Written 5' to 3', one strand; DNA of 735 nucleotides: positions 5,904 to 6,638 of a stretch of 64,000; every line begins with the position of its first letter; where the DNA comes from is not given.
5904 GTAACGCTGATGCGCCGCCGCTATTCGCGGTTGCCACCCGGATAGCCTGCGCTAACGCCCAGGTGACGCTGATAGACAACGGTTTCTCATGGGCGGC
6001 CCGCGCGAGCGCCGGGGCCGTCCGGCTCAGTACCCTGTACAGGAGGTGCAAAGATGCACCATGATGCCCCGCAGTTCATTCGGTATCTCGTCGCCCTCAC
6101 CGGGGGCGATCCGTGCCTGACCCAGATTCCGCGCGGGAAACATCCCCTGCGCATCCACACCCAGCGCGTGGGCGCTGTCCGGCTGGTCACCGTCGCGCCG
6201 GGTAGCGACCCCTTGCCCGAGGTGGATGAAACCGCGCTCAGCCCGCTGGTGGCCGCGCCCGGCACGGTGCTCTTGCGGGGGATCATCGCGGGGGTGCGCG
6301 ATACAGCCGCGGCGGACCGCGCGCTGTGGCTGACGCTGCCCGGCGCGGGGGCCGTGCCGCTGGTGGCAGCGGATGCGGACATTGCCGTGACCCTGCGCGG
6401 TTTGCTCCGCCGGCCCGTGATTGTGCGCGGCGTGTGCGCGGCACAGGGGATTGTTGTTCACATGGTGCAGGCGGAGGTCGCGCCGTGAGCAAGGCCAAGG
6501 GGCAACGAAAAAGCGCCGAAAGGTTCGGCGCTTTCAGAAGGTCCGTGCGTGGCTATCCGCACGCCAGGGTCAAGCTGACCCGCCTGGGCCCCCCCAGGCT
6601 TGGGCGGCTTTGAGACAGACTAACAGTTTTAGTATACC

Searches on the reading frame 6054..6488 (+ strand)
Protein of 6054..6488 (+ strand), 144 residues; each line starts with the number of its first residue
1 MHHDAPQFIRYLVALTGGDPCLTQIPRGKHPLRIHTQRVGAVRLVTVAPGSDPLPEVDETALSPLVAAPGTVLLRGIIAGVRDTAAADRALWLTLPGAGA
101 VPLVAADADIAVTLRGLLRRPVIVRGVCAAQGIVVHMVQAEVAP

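Call 7: search_protein_families(library=pfam, proteins=[window:6054-6488:+], max_evalue=0.01)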
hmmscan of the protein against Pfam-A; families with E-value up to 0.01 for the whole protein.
window:6054-6488:+ (144 aa): 0 families

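Call 13: search_protein_families(library=phrogs, proteins=[window:6054-6488:+], max_evalue=0.1)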
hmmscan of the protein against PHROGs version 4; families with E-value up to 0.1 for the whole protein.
window:6054-6488:+ (144 aa): 0 families

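Call 14: search_protein_families(library=ncbifam, proteins=[window:6054-6488:+], max_evalue=0.1)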
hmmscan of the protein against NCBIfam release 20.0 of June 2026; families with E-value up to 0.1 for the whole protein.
window:6054-6488:+ (144 aa): 0 families

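Call 60: find_encoding_contigs(protein=window:6054-6488:+, flank=6000, max_places=10)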
Protein window:6054-6488:+ (144 aa): 8 contigs read that carry it; 3 places shown.
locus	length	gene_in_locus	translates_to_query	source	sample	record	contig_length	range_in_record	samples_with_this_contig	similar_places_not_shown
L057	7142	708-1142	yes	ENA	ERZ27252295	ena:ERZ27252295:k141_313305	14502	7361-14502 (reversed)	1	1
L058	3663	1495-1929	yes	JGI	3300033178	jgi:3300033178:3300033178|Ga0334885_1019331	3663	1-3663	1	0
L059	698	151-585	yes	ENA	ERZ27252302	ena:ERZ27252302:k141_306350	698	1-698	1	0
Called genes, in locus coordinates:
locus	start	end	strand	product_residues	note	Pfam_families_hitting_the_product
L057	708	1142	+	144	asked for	-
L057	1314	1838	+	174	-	-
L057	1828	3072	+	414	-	-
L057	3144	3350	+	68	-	-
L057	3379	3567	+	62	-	-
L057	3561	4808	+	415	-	PF13481:AAA_25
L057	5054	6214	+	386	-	PF01807:Zn_ribbon_DnaG, PF13155:Toprim_2 (weak)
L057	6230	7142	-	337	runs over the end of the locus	PF07719:TPR_2 (faint), PF13181:TPR_8 (faint), PF00515:TPR_1 (faint), PF13424:TPR_12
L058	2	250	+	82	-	?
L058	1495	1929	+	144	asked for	-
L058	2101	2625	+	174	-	-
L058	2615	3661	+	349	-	?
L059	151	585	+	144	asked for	-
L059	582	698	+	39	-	?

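Call 90: search_solved_structures(query=A3, max_evalue=10)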
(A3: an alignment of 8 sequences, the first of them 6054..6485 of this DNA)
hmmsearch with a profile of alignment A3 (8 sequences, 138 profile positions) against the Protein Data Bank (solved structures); distinct sequences matched with E-value up to 10: 2.
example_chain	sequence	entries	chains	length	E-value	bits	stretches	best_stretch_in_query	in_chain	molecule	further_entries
9esi_e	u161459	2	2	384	0.4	14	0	7-68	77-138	Stress response protein bis1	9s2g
7zk0_A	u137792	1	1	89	1.7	11.9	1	9-29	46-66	MAX effector protein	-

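Call 92: find_homologous_proteins(query=window:6054-6488:+)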
Query window:6054-6488:+ (144 aa): 13 proteins with E <= 0.001 among 480 candidates.
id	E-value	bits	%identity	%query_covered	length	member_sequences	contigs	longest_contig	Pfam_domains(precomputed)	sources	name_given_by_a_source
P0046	4.5e-85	301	100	100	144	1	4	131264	-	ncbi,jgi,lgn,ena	-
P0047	4.8e-59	216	77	99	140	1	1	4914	-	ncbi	-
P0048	2.2e-51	192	66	100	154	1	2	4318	-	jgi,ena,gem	-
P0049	1.5e-50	189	67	98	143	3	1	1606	-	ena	-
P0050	3.1e-50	188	67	98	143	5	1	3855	-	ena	-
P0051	4.0e-49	184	67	98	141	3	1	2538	-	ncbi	-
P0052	2.4e-43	166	62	98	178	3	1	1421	-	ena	-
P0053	1.3e-42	163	65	98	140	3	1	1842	-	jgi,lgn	jgi:hypothetical protein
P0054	1.5e-41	160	62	98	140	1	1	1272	-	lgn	-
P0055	6.3e-41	158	63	98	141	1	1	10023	-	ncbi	-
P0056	5.1e-38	148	58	99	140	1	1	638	-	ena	-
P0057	1.1e-37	147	57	99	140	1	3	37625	-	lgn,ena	-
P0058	1.1e-20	92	57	69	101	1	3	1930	-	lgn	-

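Call 94: find_encoding_contigs(protein=P0055, flank=10000, max_places=3)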
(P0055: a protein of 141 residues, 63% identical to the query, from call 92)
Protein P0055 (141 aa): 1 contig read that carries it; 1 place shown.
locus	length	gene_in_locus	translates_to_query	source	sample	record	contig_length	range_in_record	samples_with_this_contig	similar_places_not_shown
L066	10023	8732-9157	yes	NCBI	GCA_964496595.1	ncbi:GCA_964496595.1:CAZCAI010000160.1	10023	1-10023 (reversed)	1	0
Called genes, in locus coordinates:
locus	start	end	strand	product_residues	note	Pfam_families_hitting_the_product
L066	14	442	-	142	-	PF21832:DUF6892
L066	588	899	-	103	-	PF22535:DUF7003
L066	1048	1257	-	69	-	-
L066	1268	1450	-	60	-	-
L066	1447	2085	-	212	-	-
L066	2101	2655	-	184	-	PF09346:SMI1_KNR4 (faint)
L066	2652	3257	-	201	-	PF21831:DUF6891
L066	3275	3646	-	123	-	-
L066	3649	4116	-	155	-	-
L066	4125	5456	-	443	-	PF14559:TPR_19 (faint)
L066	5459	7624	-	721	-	PF12796:Ank_2, PF12796:Ank_2, PF00023:Ank, PF12796:Ank_2, PF12796:Ank_2, PF13637:Ank_4, PF13857:Ank_5, PF09234:DUF1963, +8 more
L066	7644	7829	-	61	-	-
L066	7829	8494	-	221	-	-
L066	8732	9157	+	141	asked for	-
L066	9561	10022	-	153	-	?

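Call 95: find_encoding_contigs(protein=P0048, flank=10000, max_places=3)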
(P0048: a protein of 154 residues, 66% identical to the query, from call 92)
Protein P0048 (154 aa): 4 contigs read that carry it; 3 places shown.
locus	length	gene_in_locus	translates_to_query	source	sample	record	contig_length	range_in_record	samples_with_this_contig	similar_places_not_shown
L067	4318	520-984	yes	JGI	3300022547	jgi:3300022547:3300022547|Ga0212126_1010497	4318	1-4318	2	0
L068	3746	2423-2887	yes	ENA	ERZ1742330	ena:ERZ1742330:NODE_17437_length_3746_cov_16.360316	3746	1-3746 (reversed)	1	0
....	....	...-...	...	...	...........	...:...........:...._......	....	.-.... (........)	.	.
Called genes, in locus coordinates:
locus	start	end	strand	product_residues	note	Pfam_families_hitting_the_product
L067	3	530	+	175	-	?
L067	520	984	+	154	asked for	-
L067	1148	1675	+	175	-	-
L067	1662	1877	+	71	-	-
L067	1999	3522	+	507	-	PF00665:rve, PF22483:Mu-transpos_C_2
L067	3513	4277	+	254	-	PF01695:IstB_IS21, PF00004:AAA (faint), PF00308:Bac_DnaA (weak), PF13191:AAA_16 (weak), PF20720:nSTAND3 (weak), PF13401:AAA_22 (faint)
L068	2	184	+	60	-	?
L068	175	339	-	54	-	-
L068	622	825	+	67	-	-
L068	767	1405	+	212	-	-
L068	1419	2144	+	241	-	-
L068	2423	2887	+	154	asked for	-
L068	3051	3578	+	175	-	-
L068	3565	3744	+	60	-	?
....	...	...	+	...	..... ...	-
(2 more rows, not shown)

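Call 100: predict_structure(alignment_id=A5)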
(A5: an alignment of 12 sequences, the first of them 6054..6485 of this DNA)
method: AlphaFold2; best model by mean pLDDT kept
length: 144 residues; sequences in the alignment: 12
mean_pLDDT: 72.5   pTM: 0.65
mean pLDDT of the five models: 72.5, 72.2, 70.6, 66.3, 64.3
residues with pLDDT >= 90: 23; 70-90: 55; 50-70: 61; < 50: 5
segments of 3 or more residues with pLDDT < 50: none
pLDDT, mean of each block of 10 residues (from residue 1): 57 55 54 67 68 67 71 85 62 77 91 90 87 89 64
secondary structure, 60 per line:
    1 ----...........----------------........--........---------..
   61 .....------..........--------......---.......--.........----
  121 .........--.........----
elements in order: H5-15 E32-39 E42-49 H59-65 E72-81 E90-95 E99-105 H108-116 E121-129 E132-140

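Call 103: fold_search(model_id=the predicted structure, library=pdb)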
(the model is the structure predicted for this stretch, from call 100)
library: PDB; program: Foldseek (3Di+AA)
matches with E <= 10: 317; with E <= 0.001: 0
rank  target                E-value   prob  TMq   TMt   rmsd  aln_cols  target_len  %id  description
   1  4o2d_B                2.1e-02  1.00  0.37  0.12   4.7        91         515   22  Crystal structure of aspartyl-tRNA synthetase from Mycobacterium smegmatis with bound aspartic acid (released 2014-01-22)
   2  6wom_C                2.1e-02  0.99  0.37  0.11   4.4        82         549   22  Crystal structure of Aspartyl-tRNA ligase from Elizabethkingia sp. (released 2020-05-13)
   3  4o2d_A                2.5e-02  0.99  0.38  0.11   4.7        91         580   22  Crystal structure of aspartyl-tRNA synthetase from Mycobacterium smegmatis with bound aspartic acid (released 2014-01-22)
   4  6t8h_A                3.2e-02  0.97  0.37  0.14   8.2        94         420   13  Cryo-EM structure of the DNA-bound PolD-PCNA processive complex from P. abyssi (released 2020-03-04)
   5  8xp4_B                3.7e-02  0.60  0.36  0.12  14.3       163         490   13  Crystal Structure of human lysyl-tRNA synthetase with acetyllysine (released 2025-01-22)
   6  4rmf                  4.2e-02  0.99  0.37  0.11   5.0        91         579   21  Biochemical and structural characterization of mycobacterial aspartyl-tRNA synthetase AspS, a promising TB drug target (released 2014-11-19)
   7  7ea9_D                4.4e-02  0.96  0.35  0.12   3.8        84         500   15  Crystal Structure of human lysyl-tRNA synthetase Y145H mutant (released 2021-03-31)
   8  4ycu_B                4.7e-02  0.96  0.35  0.12   3.9        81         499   15  Crystal structure of cladosporin in complex with human lysyl-tRNA synthetase (released 2015-06-10)
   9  9dow_A                4.7e-02  0.94  0.35  0.12   5.4        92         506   14  h-LysRS bound to unmodified tRNA-Lys3 (Undocked State, AMP bound) (released 2025-03-12)
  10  7ea9_B                5.3e-02  0.94  0.35  0.12   3.8        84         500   15  Crystal Structure of human lysyl-tRNA synthetase Y145H mutant (released 2021-03-31)
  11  5gro_A                5.7e-02  0.98  0.37  0.50   4.6        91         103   14  Crystal structure of the N-terminal anticodon-binding domain of non-discriminating aspartyl-tRNA synthetase from Helic (released 2017-02-15)
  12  3bju_D                5.7e-02  0.87  0.35  0.12   7.4       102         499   16  Crystal Structure of tetrameric form of human lysyl-tRNA synthetase (released 2008-02-05)
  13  5eln_C                6.0e-02  0.94  0.35  0.12   5.7        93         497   14  Crystal Structure of Lysyl-tRNA Synthetase from Cryptosporidium parvum complexed with L-lysine (released 2016-11-16)
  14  8s0v_B                6.4e-02  0.93  0.35  0.12   5.7        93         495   14  Crystal structure of Cryptosporidium parvum - Trypanosoma cruzi mutant lysyl tRNA synthetase in complex with inhibitor (released 2025-03-05)
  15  5eln_D                6.4e-02  0.93  0.35  0.12   5.7        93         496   14  Crystal Structure of Lysyl-tRNA Synthetase from Cryptosporidium parvum complexed with L-lysine (released 2016-11-16)
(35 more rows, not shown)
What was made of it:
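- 6054..6488 (+): p144, the first gene after the array. The predicted fold resembles an OB-fold nucleic-acid-binding domain. AF2 model pLDDT 72 (call 100); Foldseek hits to the Asp/Lys-tRNA synthetase anticodon-binding domain and the PolD DP1 OB domain, probability 0.97-1.0 but E about 0.02 (call 103)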
